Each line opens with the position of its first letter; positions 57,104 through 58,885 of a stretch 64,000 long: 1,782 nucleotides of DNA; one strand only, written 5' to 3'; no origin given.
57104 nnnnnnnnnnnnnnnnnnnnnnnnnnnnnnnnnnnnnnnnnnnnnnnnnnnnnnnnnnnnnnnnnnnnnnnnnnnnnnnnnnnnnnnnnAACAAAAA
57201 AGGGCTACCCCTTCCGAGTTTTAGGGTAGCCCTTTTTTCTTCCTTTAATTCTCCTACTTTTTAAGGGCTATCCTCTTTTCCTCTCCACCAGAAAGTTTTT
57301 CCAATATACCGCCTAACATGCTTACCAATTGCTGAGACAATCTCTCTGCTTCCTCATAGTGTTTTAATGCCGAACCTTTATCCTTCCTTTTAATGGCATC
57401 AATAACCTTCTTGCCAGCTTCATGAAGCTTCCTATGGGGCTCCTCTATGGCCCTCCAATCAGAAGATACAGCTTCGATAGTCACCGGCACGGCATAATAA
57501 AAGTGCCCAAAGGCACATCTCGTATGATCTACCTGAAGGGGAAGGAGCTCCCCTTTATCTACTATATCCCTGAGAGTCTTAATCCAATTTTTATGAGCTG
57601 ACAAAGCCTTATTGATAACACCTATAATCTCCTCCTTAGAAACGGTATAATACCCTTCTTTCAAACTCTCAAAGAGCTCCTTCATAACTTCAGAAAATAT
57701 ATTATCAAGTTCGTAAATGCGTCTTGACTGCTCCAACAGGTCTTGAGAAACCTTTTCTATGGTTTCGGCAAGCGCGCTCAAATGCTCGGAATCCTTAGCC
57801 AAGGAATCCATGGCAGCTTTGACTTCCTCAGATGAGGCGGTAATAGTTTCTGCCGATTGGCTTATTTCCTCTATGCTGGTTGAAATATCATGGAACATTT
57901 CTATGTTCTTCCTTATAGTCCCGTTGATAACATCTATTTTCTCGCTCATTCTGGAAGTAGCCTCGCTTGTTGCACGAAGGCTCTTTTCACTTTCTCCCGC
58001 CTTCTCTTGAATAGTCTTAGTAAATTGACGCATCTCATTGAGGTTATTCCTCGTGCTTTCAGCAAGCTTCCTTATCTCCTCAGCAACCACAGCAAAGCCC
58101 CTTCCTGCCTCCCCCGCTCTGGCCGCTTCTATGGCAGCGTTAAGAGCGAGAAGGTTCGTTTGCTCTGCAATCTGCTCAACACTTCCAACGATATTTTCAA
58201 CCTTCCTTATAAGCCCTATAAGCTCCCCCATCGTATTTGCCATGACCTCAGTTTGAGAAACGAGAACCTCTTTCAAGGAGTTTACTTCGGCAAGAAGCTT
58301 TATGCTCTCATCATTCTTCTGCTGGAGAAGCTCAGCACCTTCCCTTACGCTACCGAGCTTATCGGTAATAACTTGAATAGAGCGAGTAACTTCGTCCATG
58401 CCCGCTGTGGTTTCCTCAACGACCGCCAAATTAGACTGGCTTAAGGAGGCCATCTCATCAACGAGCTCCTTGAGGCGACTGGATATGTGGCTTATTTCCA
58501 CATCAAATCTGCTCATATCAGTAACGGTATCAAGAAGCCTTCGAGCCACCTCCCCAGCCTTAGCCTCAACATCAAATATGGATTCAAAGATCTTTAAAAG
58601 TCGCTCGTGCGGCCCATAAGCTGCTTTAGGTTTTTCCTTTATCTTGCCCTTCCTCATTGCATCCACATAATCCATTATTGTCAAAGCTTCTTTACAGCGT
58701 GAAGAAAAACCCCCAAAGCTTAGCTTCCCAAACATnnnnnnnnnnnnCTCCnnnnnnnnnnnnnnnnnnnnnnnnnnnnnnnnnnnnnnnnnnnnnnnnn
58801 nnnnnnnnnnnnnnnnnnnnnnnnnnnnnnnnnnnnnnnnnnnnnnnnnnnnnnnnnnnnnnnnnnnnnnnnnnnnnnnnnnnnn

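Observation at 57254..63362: Cytoplasmic CZB-domain chemoreceptor co-transcribed with a BMP-family nucleoside ABC importer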

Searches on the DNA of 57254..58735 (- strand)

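Call 39: search_rna_families(sources=[L090, L001, L003], threshold=gathering)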
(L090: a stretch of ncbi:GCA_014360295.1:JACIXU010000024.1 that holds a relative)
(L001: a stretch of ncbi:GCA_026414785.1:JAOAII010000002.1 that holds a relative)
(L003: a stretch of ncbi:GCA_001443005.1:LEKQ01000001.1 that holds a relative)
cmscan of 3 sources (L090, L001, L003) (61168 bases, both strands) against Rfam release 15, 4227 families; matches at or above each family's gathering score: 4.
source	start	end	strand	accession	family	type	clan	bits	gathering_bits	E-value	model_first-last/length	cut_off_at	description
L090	3130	3201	+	RF00005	tRNA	Gene; tRNA;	CL00001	71.2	29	1.4e-13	1-71/71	no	tRNA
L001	3963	4034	+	RF00005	tRNA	Gene; tRNA;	CL00001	71.2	29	1.4e-13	1-71/71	no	tRNA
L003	3086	3157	+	RF00005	tRNA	Gene; tRNA;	CL00001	71.2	29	1.4e-13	1-71/71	no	tRNA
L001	64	135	-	RF00005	tRNA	Gene; tRNA;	CL00001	68.6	29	7.2e-13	1-71/71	no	tRNA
